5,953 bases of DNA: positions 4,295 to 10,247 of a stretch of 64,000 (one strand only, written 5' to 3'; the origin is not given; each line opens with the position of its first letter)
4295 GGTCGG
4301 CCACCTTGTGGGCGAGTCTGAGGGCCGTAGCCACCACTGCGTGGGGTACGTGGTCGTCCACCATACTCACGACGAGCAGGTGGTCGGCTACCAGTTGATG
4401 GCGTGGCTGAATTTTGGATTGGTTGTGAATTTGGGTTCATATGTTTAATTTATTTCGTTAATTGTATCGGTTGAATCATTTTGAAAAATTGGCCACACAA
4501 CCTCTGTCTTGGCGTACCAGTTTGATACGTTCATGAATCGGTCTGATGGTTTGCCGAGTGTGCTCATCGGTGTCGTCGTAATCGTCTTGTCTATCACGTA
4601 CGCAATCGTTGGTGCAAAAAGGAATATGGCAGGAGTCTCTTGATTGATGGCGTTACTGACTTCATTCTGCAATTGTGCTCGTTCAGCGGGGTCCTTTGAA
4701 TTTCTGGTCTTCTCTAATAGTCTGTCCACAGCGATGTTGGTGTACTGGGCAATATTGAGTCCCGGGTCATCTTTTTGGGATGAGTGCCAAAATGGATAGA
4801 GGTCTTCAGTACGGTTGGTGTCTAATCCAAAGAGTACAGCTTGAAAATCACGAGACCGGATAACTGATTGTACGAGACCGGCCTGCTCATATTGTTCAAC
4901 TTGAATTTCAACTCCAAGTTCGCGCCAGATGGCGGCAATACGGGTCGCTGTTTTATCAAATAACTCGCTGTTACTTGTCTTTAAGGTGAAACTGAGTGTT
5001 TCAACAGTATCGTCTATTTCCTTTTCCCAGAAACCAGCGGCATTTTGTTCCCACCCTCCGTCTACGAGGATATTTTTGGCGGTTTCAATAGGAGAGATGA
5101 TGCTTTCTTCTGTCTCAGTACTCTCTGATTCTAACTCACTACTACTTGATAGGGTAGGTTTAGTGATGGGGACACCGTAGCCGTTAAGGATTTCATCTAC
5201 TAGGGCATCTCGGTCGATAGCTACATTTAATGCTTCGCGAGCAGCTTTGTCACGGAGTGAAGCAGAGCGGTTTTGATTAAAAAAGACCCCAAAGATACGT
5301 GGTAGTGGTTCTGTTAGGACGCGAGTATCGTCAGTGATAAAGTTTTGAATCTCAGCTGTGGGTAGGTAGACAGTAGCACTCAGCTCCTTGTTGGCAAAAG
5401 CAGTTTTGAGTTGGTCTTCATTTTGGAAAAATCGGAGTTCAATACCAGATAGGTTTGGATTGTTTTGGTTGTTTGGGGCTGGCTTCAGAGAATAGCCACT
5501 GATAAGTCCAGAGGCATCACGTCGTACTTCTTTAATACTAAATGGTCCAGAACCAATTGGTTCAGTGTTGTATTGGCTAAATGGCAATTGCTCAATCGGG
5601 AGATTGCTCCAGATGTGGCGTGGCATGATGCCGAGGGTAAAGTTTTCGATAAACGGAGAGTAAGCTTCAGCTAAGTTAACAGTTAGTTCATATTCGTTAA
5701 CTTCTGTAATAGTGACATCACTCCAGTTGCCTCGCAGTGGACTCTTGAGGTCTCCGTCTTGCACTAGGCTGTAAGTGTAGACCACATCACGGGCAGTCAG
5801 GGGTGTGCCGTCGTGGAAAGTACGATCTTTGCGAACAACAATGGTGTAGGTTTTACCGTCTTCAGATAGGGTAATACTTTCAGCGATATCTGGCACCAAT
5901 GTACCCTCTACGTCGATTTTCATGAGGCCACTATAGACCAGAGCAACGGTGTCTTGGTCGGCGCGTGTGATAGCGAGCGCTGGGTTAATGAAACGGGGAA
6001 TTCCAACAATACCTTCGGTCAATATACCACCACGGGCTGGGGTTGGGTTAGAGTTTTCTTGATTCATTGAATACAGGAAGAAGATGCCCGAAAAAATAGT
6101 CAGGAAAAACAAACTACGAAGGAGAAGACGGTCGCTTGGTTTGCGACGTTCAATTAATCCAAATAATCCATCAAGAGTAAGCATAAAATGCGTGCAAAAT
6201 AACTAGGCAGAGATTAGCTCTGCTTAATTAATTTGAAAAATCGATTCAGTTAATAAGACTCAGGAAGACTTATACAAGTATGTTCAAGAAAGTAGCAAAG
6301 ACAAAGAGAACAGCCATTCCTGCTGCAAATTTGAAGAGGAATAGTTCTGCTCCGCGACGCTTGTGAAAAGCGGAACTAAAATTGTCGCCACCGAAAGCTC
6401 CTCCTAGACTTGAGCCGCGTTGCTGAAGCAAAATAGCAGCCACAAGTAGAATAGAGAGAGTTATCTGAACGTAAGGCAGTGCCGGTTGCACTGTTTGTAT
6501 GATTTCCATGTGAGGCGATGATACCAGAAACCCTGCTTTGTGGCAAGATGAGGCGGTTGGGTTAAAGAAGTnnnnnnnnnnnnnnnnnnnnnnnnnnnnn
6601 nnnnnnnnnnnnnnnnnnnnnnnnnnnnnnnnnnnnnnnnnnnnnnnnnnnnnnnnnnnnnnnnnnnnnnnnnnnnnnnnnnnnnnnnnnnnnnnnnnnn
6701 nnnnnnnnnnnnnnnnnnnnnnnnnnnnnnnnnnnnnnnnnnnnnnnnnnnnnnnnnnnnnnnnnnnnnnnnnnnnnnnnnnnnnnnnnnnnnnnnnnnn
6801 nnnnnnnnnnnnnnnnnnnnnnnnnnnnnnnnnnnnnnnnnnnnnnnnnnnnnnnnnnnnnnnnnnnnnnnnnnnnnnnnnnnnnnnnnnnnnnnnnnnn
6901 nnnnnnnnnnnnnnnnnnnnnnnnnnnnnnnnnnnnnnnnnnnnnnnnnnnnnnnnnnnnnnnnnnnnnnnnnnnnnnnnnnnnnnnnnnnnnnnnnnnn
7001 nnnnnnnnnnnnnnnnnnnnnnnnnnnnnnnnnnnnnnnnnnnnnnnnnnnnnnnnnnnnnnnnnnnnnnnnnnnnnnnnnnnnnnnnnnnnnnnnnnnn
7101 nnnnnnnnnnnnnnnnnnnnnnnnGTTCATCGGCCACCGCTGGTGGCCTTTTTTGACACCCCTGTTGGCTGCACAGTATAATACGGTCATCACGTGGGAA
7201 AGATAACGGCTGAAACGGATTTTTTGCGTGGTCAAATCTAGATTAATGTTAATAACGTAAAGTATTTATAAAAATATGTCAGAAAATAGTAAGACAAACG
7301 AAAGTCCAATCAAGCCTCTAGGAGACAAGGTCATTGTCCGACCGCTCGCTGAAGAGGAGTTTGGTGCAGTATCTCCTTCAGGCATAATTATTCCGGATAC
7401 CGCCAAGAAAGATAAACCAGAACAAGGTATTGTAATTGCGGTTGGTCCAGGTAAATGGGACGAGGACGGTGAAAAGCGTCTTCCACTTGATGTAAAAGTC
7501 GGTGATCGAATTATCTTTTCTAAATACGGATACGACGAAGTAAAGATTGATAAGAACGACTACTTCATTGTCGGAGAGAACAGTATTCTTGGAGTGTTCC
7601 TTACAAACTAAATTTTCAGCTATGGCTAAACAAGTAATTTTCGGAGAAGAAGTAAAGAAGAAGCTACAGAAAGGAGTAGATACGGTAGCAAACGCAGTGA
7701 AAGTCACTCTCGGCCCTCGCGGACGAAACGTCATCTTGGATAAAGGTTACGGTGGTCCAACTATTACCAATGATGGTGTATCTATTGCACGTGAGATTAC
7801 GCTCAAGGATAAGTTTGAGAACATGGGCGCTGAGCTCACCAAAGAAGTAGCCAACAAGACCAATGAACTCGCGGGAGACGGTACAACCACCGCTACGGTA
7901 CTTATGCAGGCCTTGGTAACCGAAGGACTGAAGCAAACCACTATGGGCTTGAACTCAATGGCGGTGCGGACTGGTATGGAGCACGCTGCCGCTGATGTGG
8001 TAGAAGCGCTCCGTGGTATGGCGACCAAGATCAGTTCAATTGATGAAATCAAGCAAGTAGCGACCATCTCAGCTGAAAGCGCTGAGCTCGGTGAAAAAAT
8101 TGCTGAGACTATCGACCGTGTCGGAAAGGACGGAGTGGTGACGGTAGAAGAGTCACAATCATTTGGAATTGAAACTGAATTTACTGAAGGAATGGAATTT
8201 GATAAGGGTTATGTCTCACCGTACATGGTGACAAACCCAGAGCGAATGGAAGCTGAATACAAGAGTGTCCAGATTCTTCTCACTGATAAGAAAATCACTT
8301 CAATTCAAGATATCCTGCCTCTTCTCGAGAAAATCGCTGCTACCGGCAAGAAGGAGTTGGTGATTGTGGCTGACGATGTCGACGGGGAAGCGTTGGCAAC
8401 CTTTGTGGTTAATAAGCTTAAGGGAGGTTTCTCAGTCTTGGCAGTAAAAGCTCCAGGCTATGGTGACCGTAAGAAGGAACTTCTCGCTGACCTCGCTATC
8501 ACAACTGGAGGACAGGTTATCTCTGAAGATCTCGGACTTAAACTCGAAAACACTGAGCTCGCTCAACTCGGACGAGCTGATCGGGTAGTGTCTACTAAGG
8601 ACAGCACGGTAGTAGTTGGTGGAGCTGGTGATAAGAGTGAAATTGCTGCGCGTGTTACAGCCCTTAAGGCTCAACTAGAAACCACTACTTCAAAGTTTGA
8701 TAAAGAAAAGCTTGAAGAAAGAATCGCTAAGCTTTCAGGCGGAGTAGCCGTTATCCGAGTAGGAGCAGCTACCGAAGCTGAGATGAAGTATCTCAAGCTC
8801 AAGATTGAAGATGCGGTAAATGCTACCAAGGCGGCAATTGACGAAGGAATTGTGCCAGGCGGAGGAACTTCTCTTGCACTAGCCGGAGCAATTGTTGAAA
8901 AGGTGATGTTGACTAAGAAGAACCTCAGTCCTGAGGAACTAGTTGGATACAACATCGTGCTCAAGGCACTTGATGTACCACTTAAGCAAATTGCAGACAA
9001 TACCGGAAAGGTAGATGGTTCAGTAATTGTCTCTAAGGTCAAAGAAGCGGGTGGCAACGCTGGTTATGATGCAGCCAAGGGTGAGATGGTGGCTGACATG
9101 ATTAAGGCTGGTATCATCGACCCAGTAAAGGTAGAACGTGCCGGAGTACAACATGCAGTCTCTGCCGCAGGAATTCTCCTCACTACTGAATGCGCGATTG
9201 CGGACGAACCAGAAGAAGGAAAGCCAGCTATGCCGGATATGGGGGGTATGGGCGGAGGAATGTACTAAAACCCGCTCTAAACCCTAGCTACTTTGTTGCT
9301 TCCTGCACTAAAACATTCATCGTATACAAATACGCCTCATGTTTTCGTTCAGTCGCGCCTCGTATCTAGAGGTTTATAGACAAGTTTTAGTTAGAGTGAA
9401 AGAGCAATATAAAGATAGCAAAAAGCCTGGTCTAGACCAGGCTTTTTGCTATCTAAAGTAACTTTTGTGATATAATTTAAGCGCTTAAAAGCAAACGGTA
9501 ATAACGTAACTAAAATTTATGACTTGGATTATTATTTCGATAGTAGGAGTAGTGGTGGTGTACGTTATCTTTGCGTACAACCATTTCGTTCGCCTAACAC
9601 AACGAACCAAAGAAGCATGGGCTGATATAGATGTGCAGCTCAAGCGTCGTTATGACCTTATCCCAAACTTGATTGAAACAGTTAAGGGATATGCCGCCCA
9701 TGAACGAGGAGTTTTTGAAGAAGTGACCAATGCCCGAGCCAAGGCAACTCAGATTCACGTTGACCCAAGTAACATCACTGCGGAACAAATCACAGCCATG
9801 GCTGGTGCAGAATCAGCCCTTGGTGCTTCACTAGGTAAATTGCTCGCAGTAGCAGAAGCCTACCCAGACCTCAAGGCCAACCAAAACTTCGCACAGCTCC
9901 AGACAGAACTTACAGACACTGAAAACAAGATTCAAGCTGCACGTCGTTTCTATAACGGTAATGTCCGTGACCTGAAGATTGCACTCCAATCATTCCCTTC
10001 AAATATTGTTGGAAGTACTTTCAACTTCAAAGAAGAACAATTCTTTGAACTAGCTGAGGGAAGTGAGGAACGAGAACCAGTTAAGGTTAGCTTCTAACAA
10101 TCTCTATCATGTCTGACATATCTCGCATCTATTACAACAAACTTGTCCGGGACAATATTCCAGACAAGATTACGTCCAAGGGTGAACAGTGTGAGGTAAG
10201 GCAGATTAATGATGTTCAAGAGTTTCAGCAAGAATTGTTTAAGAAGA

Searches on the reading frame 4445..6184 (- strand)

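Call 68: search_protein_families(library=pfam, proteins=[window:4445-6184:-], max_evalue=0.0001)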
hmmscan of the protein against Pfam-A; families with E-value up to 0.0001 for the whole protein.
window:4445-6184:- (579 aa): 1 family
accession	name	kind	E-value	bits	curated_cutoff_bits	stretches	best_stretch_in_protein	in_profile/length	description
PF00496.27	SBP_bac_5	-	1.1e-59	202.8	32.4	1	95-469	1-361/368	Bacterial extracellular solute-binding proteins, family 5 Middle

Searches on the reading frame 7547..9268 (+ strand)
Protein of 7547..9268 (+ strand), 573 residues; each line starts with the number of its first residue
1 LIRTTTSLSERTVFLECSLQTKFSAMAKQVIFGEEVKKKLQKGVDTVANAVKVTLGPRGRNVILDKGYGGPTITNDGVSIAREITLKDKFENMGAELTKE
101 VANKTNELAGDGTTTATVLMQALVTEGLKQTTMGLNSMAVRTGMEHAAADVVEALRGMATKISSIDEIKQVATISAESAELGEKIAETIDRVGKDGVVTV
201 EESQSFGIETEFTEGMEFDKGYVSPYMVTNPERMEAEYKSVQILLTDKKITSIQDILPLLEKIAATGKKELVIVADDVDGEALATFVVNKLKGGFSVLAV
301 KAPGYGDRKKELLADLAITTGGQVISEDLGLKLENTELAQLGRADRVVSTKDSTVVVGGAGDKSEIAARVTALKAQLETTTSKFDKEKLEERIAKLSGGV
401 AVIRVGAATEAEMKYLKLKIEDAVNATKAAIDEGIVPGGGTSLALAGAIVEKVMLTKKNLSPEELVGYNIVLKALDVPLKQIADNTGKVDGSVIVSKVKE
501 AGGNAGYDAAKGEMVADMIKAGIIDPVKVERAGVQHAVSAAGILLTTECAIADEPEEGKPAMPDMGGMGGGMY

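Call 68: search_protein_families(library=pfam, proteins=[window:7547-9268:+], max_evalue=0.0001)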
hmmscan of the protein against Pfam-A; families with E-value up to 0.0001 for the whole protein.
window:7547-9268:+ (573 aa): 1 family
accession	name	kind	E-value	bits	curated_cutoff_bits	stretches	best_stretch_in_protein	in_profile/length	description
PF00118.29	Cpn60_TCP1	-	2.1e-62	211.9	34.3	1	47-554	1-489/490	TCP-1/cpn60 chaperonin family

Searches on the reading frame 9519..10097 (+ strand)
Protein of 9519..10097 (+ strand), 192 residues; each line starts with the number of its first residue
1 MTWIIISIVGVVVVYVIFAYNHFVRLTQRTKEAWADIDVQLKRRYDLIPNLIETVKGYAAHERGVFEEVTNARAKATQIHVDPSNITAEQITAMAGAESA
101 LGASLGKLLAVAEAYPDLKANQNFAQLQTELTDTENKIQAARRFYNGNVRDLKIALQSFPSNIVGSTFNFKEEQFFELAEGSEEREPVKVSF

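Call 68: search_protein_families(library=pfam, proteins=[window:9519-10097:+], max_evalue=0.0001)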
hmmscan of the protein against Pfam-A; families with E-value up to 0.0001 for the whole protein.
window:9519-10097:+ (192 aa): 1 family
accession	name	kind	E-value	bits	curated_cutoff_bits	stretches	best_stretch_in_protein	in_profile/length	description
PF04011.17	LemA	-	3.5e-58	196.1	26.2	1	33-192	1-149/149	LemA family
